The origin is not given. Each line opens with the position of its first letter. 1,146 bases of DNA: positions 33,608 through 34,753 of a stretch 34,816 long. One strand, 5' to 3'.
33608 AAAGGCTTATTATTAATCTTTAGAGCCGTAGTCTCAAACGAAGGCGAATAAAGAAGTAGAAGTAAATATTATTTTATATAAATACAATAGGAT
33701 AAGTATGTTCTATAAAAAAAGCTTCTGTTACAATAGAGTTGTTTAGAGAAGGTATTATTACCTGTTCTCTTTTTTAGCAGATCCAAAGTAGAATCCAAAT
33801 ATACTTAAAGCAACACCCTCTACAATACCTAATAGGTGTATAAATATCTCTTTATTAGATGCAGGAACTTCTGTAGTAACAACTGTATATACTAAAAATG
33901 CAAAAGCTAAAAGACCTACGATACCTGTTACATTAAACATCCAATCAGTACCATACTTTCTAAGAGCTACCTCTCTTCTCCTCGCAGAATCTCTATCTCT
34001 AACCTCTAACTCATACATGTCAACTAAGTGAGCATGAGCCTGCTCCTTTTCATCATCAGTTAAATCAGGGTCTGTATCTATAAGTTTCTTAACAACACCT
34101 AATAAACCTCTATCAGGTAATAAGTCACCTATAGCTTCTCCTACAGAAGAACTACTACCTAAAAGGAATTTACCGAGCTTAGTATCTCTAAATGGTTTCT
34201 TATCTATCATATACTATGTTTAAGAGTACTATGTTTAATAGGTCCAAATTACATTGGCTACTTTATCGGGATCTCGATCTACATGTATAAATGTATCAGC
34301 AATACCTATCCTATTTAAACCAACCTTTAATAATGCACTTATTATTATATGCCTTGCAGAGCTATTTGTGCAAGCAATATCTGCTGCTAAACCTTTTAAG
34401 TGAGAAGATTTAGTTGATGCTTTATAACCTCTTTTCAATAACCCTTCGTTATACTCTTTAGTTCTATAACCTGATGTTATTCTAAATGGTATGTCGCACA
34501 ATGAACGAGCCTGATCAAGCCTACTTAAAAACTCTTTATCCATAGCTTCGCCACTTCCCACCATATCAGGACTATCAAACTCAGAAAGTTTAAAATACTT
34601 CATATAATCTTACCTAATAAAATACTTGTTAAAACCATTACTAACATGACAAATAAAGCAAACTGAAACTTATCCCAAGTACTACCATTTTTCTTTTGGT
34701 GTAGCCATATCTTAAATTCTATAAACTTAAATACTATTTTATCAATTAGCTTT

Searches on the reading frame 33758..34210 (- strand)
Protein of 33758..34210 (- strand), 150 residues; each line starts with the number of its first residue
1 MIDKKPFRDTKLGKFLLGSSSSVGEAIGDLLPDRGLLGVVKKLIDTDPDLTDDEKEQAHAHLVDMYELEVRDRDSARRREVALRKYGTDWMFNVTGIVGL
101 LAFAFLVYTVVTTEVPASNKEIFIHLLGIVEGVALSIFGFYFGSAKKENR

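Call 10: search_protein_families(library=phrogs, proteins=[window:33758-34210:-], max_evalue=0.001)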
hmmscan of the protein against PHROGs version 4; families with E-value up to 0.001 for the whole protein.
window:33758-34210:- (150 aa): 3 families
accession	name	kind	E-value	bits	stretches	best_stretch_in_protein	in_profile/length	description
phrog_9990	-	unknown function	7.5e-06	26.8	1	100-149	14-64/72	-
phrog_38564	-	unknown function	0.00035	21.8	1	101-145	21-65/75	-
phrog_1544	-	unknown function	0.00059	20.6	1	54-149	92-186/200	-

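Call 21: search_protein_families(library=pfam, proteins=[window:33758-34210:-], max_evalue=0.01)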
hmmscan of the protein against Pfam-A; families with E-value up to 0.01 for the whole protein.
window:33758-34210:- (150 aa): 0 families

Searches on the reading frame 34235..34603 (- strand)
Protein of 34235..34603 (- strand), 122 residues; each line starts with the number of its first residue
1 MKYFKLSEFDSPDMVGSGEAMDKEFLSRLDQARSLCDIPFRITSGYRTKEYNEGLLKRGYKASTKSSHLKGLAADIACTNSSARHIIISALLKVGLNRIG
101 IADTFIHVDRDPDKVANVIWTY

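Call 10: search_protein_families(library=phrogs, proteins=[window:34235-34603:-], max_evalue=0.001)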
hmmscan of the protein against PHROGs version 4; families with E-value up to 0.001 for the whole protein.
window:34235-34603:- (122 aa): 4 families
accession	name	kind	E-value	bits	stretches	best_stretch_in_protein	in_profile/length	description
phrog_894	-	lysis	4.1e-22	79.7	1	1-122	47-175/389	endolysin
phrog_465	-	lysis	4.8e-06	27.1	1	32-80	67-117/292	endolysin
phrog_17373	-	other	0.00061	20.5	1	20-113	36-125/224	peptidase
phrog_25247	-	other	0.00063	19.9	1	37-112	436-505/520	peptidase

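Call 51: search_protein_families(library=pfam, proteins=[window:34235-34603:-], max_evalue=0.01)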
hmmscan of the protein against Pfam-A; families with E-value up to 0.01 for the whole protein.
window:34235-34603:- (122 aa): 3 families
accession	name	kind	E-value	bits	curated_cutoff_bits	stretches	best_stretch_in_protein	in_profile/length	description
PF08291.16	Peptidase_M15_3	-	2.3e-09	37.8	23.2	1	22-109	25-108/108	Peptidase M15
PF05951.18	Peptidase_M15_2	-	3.9e-06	27.1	27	1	20-110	52-147/153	Bacterial protein of unknown function (DUF882)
PF18979.5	DUF5715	-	0.00027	21.1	26.8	1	34-78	75-119/171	Family of unknown function (DUF5715)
